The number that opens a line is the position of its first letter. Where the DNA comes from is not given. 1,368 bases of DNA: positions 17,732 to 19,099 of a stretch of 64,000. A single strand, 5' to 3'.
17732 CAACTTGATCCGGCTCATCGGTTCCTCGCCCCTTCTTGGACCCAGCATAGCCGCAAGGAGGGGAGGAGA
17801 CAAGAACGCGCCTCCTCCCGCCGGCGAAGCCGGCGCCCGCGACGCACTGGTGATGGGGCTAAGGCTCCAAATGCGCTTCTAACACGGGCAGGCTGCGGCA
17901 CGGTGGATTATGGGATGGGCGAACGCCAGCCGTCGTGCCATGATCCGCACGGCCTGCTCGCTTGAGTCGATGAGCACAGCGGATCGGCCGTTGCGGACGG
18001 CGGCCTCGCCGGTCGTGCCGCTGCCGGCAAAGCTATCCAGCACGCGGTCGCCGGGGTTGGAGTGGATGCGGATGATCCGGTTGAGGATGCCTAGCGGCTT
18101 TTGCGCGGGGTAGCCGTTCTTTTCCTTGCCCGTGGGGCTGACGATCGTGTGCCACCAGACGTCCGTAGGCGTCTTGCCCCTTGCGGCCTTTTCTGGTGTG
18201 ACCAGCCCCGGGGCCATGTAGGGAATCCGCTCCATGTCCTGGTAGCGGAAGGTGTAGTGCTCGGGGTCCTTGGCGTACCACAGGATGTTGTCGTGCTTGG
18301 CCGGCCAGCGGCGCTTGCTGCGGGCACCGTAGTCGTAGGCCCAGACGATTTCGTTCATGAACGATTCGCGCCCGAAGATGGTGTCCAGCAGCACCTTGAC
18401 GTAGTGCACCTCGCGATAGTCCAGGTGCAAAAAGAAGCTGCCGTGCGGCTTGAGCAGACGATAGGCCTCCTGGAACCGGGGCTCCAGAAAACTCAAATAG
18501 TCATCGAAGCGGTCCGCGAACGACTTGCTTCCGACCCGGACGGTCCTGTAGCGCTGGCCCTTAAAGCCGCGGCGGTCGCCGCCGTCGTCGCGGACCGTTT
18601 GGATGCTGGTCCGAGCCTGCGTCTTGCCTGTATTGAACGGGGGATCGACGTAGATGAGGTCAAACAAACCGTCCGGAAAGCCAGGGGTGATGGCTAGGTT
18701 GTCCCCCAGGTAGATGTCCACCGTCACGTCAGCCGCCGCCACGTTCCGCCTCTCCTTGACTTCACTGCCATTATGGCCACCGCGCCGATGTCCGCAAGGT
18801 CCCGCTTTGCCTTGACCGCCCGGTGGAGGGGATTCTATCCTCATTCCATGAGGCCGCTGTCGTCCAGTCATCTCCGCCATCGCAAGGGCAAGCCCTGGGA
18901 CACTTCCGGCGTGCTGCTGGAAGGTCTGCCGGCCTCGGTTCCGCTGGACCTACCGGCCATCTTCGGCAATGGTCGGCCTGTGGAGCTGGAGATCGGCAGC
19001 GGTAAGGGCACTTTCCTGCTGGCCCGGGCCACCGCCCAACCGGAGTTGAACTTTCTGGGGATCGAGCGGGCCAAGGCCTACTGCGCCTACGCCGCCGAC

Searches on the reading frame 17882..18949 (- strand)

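Call 41: search_protein_families(library=pfam, proteins=[window:17882-18949:-], max_evalue=0.001)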
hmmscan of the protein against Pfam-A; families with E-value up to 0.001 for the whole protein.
window:17882-18949:- (356 aa): 3 families
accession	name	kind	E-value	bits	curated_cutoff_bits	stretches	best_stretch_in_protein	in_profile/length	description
PF01555.25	N6_N4_Mtase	-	1.9e-48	165.7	26.7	1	97-337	2-219/221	DNA methylase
PF03602.21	Cons_hypoth95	-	9.3e-10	38.9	24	1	300-341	42-84/182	Conserved hypothetical protein 95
PF13649.12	Methyltransf_25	-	0.00059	20.9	27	0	303-344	1-44/97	Methyltransferase domain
